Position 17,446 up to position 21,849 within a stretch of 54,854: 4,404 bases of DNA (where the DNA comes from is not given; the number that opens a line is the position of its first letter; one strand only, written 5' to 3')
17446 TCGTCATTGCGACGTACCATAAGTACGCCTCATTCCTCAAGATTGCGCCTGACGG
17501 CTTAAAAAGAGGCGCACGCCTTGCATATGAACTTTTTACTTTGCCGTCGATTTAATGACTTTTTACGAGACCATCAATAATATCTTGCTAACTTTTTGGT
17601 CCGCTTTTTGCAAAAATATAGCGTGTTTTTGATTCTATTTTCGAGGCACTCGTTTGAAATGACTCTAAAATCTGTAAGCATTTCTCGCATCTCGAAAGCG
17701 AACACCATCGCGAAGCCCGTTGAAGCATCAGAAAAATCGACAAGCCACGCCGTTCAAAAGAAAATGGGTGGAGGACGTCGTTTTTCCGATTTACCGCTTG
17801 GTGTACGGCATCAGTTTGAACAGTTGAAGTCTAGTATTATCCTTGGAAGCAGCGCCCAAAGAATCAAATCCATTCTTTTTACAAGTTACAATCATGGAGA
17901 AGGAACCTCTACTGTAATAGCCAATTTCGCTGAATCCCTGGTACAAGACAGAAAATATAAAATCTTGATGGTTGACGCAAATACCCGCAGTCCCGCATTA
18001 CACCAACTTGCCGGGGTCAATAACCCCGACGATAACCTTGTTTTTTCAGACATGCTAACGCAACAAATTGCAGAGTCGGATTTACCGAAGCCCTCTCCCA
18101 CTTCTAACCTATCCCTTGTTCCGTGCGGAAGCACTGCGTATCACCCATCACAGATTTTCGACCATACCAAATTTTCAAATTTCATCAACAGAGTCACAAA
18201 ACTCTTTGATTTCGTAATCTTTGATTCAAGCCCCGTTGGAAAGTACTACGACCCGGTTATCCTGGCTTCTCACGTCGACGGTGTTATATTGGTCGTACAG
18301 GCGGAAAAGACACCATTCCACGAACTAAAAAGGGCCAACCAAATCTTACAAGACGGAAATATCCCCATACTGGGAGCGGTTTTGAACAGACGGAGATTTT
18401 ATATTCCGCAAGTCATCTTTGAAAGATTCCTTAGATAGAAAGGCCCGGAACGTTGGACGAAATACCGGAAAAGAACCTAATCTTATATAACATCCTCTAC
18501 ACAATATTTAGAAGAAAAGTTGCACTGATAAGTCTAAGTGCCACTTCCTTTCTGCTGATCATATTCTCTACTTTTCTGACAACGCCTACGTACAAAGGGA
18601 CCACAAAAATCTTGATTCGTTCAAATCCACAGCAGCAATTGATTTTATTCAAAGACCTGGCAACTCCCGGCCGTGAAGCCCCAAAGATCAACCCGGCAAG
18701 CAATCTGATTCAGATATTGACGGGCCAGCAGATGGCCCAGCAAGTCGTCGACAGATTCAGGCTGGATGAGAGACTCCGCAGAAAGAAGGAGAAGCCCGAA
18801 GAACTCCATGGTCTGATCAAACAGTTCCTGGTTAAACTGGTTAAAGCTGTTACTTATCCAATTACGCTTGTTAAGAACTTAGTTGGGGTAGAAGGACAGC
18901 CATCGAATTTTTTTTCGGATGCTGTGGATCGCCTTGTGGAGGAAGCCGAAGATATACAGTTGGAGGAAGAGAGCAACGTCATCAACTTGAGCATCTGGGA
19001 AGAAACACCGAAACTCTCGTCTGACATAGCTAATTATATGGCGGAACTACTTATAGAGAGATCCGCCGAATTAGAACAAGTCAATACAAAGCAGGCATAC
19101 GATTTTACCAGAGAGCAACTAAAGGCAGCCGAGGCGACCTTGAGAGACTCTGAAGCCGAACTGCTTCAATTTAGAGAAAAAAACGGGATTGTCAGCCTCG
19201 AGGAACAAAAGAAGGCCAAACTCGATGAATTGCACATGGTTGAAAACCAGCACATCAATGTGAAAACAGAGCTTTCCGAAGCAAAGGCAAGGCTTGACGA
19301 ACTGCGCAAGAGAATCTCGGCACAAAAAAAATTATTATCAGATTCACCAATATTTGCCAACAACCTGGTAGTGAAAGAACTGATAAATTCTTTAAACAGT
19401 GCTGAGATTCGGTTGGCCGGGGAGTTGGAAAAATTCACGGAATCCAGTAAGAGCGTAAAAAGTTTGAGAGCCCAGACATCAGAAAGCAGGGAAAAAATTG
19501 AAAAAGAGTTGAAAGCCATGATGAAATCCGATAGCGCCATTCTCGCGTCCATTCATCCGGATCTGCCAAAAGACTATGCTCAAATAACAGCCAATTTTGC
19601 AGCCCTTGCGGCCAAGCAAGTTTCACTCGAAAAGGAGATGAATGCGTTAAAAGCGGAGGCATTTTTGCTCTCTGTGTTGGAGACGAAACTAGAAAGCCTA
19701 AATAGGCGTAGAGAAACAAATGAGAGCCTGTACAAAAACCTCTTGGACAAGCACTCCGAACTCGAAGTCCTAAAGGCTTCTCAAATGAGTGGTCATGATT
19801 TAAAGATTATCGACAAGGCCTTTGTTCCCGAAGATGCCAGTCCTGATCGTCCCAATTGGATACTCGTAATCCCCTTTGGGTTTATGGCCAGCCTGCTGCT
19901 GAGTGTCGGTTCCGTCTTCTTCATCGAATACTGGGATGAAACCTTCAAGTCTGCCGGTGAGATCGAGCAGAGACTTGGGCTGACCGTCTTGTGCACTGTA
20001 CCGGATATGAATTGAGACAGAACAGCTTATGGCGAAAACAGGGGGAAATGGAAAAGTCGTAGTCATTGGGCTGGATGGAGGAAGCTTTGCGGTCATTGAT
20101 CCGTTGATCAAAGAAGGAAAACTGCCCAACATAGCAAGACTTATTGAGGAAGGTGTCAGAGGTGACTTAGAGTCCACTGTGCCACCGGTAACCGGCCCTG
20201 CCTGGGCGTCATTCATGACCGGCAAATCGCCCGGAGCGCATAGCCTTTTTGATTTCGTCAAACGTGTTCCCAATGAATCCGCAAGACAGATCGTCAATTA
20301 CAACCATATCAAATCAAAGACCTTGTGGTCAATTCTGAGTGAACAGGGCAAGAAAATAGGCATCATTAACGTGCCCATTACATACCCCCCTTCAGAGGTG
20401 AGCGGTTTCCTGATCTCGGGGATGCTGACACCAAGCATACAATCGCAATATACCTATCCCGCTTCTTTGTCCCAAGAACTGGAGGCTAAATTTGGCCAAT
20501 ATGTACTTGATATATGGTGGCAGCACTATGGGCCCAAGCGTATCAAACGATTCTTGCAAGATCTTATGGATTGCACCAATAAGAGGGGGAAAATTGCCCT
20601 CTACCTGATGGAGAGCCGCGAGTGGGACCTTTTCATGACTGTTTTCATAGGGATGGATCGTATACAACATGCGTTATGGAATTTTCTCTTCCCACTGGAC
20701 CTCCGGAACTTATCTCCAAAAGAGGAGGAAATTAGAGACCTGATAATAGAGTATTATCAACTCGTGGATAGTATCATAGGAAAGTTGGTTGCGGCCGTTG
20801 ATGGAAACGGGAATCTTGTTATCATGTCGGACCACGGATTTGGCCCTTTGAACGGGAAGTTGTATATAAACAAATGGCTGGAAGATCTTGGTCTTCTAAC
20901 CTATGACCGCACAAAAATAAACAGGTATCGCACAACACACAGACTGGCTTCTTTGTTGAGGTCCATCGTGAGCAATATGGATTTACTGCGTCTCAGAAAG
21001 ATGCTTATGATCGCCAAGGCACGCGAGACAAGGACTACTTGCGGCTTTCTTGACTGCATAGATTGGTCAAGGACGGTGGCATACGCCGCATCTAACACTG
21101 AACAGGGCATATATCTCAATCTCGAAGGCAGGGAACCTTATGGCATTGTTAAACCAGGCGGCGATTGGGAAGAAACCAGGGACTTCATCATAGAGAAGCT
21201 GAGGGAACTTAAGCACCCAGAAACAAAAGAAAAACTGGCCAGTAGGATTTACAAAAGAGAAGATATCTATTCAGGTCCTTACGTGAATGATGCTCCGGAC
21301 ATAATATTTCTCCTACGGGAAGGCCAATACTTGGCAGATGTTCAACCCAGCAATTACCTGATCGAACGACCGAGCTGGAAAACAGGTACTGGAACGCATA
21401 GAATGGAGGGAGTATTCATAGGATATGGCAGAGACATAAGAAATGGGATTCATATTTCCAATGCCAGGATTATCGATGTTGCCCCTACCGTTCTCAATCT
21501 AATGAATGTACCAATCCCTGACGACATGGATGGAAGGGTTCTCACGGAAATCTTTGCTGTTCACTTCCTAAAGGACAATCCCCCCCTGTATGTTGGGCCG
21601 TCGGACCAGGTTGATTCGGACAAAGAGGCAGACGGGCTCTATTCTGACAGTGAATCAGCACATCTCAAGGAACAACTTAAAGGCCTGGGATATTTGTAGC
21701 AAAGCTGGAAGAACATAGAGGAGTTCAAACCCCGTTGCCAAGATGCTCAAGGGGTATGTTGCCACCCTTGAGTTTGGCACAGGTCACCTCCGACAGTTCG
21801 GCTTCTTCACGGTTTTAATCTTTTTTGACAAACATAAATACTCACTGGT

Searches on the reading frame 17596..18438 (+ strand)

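Call 58: search_protein_families(library=pfam, proteins=[window:17596-18438:+])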
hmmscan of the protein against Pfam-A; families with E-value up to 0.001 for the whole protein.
window:17596-18438:+ (280 aa): 3 families
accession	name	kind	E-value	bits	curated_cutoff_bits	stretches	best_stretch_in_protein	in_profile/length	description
PF13614.12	AAA_31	-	8.2e-09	36.1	27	1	91-240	2-153/177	AAA domain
PF10609.15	ParA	-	0.00026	20.9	27.1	1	93-272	6-181/246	NUBPL iron-transfer P-loop NTPase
PF01656.29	CbiA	-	0.00037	20.9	25.4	1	95-265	3-82/125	CobQ/CobB/MinD/ParA nucleotide binding domain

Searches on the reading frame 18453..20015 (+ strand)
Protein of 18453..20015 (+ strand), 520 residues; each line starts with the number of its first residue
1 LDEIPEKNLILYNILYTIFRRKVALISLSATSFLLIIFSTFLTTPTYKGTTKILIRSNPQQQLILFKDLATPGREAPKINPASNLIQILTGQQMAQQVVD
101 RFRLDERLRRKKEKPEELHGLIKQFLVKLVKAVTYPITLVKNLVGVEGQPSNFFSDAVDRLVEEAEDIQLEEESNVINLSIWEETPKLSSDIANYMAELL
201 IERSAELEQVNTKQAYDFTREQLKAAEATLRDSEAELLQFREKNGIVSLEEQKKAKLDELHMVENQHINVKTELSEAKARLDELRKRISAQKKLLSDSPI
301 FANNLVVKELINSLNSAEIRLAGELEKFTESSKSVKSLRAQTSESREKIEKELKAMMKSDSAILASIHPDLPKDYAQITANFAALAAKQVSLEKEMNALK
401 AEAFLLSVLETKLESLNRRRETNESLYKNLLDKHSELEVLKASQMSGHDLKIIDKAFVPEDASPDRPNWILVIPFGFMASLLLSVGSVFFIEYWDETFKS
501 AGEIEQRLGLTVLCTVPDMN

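Call 58: search_protein_families(library=pfam, proteins=[window:18453-20015:+])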
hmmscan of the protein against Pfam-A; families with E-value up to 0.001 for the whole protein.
window:18453-20015:+ (520 aa): 3 families
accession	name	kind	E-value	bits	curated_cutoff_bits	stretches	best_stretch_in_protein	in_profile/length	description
PF13807.11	GNVR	-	4.9e-08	33.2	27.7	1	415-490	8-79/82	G-rich domain on putative tyrosine kinase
PF02706.20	Wzz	-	1.1e-05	26.1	25.5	1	11-100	5-89/91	Chain length determinant protein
PF25078.1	DUF7801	-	0.00086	20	33.2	1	250-358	7-109/155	Domain of unknown function (DUF7801)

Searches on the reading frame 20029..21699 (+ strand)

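Call 58: search_protein_families(library=pfam, proteins=[window:20029-21699:+])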
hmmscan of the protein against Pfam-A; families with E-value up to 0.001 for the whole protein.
window:20029-21699:+ (556 aa): 1 family
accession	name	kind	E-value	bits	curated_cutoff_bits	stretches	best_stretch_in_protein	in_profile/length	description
PF01663.27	Phosphodiest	-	4.1e-40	138.9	23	1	10-436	1-324/342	Type I phosphodiesterase / nucleotide pyrophosphatase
